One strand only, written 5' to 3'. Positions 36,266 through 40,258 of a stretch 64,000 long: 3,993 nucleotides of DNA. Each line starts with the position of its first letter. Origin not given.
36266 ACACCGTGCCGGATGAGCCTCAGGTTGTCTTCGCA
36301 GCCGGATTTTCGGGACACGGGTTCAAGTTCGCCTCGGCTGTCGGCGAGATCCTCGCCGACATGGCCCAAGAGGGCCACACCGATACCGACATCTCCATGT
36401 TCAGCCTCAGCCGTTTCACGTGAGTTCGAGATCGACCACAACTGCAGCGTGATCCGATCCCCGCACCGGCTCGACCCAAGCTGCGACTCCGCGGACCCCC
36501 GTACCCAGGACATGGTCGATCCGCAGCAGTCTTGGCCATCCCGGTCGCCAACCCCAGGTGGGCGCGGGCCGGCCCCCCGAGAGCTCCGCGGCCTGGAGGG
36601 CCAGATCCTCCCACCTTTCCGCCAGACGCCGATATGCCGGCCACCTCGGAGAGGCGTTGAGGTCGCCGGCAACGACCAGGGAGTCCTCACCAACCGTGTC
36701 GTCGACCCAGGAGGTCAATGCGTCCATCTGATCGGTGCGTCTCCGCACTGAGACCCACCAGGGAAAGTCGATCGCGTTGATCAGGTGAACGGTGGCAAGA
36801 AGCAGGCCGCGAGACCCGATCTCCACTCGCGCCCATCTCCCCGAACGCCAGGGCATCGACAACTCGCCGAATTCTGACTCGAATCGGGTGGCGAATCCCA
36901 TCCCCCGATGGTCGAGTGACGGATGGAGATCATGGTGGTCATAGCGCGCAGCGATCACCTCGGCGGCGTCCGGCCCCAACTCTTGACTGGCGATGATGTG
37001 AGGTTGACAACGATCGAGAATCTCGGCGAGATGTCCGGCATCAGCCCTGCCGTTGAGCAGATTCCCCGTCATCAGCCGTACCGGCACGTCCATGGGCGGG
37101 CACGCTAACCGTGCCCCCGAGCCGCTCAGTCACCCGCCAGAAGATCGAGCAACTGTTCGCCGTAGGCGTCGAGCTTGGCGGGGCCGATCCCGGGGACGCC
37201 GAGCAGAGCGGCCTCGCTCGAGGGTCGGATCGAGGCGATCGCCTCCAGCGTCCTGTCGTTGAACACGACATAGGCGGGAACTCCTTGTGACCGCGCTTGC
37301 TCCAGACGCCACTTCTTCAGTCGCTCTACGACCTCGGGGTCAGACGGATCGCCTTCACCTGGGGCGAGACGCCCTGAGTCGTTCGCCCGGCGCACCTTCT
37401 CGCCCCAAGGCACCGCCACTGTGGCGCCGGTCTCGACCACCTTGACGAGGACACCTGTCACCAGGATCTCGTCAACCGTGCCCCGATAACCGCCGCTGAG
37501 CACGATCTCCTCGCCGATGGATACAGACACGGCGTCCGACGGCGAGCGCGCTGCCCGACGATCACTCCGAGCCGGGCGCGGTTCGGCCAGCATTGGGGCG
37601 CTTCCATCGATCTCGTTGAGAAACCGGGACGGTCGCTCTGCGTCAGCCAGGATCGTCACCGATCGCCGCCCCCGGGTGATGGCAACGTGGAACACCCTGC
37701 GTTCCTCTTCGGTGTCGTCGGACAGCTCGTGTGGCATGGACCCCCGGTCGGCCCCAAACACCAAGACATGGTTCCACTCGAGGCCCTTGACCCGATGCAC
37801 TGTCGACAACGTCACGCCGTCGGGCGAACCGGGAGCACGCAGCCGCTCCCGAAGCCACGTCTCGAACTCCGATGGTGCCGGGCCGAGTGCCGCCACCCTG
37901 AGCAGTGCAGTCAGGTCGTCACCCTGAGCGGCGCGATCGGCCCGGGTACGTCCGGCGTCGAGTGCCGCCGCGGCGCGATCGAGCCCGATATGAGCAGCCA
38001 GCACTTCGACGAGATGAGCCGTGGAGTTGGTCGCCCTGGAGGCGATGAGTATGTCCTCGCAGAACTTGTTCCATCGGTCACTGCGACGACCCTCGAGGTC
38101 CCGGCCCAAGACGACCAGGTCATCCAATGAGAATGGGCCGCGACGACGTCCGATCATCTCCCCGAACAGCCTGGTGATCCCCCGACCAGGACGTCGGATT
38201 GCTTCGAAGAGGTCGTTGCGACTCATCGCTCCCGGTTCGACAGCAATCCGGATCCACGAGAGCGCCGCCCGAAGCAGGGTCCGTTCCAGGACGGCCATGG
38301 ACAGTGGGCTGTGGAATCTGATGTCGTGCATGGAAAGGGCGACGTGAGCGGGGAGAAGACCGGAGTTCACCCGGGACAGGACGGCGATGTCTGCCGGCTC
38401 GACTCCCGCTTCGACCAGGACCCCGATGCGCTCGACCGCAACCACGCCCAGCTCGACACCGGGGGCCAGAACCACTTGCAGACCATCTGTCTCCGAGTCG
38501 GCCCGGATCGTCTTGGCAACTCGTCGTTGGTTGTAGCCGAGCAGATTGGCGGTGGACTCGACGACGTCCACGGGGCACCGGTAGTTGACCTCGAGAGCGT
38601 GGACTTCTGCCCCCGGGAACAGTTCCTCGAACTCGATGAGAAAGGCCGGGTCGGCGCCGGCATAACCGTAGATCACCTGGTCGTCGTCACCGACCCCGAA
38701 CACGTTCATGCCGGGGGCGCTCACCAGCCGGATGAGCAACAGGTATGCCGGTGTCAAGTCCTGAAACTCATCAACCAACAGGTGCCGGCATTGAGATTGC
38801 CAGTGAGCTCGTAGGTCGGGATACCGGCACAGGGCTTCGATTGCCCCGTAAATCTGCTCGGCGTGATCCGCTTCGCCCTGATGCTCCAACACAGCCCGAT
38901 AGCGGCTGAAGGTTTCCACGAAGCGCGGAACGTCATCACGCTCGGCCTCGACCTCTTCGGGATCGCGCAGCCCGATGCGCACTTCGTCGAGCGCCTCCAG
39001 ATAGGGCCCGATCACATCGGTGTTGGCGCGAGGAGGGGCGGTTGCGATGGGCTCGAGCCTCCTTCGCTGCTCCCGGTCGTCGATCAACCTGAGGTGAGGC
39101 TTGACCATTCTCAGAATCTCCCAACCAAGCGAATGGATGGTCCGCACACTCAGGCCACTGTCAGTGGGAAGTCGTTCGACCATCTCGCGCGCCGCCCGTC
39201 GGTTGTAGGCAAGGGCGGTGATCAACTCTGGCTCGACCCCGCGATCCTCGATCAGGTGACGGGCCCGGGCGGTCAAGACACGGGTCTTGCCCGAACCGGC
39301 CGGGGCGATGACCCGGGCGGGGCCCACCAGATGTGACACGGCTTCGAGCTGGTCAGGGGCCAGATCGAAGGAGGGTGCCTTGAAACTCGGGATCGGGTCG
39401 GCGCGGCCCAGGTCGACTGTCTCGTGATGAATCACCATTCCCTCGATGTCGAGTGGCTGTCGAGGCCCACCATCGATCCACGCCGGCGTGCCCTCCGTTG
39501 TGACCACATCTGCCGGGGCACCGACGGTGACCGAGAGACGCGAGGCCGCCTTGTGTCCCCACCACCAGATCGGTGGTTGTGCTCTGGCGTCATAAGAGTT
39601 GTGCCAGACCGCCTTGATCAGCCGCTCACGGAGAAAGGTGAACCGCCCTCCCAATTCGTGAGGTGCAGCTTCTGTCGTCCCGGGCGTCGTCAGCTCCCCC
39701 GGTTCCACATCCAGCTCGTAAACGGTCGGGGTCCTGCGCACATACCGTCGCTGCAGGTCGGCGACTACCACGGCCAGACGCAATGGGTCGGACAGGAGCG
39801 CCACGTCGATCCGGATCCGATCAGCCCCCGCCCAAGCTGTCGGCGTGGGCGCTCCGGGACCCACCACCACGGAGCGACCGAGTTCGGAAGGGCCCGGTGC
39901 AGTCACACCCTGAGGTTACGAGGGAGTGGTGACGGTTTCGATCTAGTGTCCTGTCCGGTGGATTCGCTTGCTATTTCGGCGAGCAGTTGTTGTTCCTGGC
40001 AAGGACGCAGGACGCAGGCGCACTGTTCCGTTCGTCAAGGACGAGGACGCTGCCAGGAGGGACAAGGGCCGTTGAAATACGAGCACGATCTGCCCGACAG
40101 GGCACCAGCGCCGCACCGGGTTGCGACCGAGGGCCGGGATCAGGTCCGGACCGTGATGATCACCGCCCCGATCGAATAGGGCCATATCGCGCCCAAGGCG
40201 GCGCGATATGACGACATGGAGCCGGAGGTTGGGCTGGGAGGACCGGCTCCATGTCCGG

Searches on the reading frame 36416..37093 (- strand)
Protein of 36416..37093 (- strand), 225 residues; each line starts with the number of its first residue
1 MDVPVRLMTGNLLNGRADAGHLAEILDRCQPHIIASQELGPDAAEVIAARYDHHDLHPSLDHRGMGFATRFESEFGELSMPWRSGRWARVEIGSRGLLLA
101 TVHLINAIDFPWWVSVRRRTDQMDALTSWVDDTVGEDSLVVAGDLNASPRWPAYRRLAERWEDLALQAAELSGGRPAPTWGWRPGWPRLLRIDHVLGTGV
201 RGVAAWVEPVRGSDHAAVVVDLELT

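Call 39: search_protein_families(library=pfam, proteins=[window:36416-37093:-])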
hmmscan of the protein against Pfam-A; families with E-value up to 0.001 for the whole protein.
window:36416-37093:- (225 aa): 1 family
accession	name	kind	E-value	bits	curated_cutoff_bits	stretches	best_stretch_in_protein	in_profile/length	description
PF03372.29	Exo_endo_phos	-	3.5e-18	66.6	24.5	1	8-215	1-225/225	Endonuclease/Exonuclease/phosphatase family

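Call 61: find_encoding_contigs(protein=window:36416-37093:-, flank=5000, max_places=10)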
Protein window:36416-37093:- (225 aa): 22 contigs read that carry it; 10 places shown.
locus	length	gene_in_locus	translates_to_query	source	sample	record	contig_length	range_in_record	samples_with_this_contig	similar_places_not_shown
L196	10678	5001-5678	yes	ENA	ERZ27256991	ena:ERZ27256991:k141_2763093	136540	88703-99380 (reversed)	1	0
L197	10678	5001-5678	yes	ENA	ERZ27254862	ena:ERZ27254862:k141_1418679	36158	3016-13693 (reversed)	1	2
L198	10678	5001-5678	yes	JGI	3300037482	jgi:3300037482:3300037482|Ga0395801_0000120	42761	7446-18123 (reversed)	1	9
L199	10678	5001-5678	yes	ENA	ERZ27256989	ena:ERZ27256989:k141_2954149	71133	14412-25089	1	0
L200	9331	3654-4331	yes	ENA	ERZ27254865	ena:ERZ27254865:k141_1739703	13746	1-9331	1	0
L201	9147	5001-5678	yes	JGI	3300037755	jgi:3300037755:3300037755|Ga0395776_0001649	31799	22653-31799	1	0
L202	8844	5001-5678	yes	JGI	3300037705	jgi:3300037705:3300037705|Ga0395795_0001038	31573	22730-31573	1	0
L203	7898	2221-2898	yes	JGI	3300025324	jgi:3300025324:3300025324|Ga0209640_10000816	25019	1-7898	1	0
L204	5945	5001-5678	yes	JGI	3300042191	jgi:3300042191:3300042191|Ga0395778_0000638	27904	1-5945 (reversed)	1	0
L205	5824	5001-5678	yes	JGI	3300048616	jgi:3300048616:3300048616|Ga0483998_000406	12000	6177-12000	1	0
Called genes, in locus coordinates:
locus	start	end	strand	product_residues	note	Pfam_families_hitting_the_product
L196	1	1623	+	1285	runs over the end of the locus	PF03704:BTAD, PF07719:TPR_2 (faint), PF14938:SNAP (faint), PF13191:AAA_16, PF13424:TPR_12 (weak), PF07900:DUF1670 (weak), PF08220:HTH_DeoR (weak)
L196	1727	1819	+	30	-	-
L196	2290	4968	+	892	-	PF00580:UvrD-helicase, PF01443:Viral_helicase1 (faint), PF13245:AAA_19, PF13604:AAA_30 (weak), PF13361:UvrD_C, PF13538:UvrD_C_2, PF00570:HRDC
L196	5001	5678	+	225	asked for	PF03372:Exo_endo_phos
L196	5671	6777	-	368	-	PF01266:DAO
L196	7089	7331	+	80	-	-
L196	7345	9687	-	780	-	PF02190:LON_substr_bdg, PF00004:AAA, PF07728:AAA_5, PF22667:Lon_lid, PF05362:Lon_C, PF13541:ChlI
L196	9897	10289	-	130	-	PF07883:Cupin_2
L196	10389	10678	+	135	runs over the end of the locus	PF01042:Ribonuc_L-PSP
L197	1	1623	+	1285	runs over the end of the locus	PF03704:BTAD, PF07719:TPR_2 (faint), PF14938:SNAP (faint), PF13191:AAA_16, PF13424:TPR_12 (weak), PF07900:DUF1670 (weak), PF08220:HTH_DeoR (weak)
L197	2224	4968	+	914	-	PF00580:UvrD-helicase, PF13604:AAA_30 (weak), PF01443:Viral_helicase1 (faint), PF13245:AAA_19, PF13361:UvrD_C, PF13538:UvrD_C_2, PF00570:HRDC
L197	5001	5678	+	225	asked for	PF03372:Exo_endo_phos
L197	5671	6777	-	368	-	PF01266:DAO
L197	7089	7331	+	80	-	-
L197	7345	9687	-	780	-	PF02190:LON_substr_bdg, PF00004:AAA, PF07728:AAA_5, PF22667:Lon_lid, PF05362:Lon_C, PF13541:ChlI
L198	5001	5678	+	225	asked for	PF03372:Exo_endo_phos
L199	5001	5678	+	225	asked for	PF03372:Exo_endo_phos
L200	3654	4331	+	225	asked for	PF03372:Exo_endo_phos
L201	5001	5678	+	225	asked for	PF03372:Exo_endo_phos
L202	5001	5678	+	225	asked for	PF03372:Exo_endo_phos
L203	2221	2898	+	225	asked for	PF03372:Exo_endo_phos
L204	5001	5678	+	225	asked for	PF03372:Exo_endo_phos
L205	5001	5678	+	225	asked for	PF03372:Exo_endo_phos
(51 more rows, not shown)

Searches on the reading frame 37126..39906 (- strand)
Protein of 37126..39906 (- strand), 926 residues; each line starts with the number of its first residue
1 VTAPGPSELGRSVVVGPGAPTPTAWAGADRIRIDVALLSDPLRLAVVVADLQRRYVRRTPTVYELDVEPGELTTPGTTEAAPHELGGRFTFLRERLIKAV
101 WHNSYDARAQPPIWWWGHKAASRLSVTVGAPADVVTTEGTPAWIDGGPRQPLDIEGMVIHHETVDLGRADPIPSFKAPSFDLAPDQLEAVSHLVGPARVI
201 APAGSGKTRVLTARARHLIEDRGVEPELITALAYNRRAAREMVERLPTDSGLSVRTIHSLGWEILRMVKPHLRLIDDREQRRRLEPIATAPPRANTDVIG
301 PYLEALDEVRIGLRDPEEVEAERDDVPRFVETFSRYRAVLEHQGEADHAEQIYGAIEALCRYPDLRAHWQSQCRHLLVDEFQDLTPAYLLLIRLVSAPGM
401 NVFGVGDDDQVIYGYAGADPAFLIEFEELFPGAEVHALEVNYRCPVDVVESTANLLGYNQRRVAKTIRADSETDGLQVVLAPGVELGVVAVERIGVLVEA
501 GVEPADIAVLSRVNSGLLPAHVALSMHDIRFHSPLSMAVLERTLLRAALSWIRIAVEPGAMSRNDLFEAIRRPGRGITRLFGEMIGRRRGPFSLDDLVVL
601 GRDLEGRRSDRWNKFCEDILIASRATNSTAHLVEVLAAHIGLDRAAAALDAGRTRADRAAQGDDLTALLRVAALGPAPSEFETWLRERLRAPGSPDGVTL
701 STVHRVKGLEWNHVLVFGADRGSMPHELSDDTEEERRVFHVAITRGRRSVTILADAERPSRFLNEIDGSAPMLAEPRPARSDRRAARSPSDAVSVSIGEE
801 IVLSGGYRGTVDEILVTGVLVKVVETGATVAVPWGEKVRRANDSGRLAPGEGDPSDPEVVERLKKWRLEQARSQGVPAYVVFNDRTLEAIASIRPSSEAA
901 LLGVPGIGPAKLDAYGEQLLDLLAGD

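Call 39: search_protein_families(library=pfam, proteins=[window:37126-39906:-])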
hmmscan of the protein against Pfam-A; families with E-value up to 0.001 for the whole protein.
window:37126-39906:- (926 aa): 7 families
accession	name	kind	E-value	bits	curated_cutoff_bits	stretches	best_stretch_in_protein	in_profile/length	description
PF00580.27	UvrD-helicase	-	2.1e-43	149.4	23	1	183-430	2-270/271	UvrD/REP helicase N-terminal domain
PF00570.28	HRDC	-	2.1e-21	76.1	23.8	1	858-922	3-67/68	HRDC domain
PF13245.12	AAA_19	-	2.5e-20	73.5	25.1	1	196-414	13-132/134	AAA domain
PF13361.12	UvrD_C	-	1.2e-17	64.9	25.6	1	696-752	285-345/350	UvrD-like helicase C-terminal domain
PF13604.12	AAA_30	-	5.4e-09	36.5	27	1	182-264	2-80/191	AAA domain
PF13538.12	UvrD_C_2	-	1.1e-08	35.2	27.4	1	698-752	2-51/52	UvrD-like helicase C-terminal domain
PF01443.25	Viral_helicase1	-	2.6e-07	31.1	21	0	697-753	176-227/228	Viral superfamily 1 RNA helicase core domain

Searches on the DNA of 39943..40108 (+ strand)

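Call 50: search_dna_similar(query=window:39943-40108:+, collection=plasmids, mode=distant, max_evalue=0.01, max_rows=15)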
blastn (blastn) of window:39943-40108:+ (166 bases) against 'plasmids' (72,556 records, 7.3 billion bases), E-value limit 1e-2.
No match.
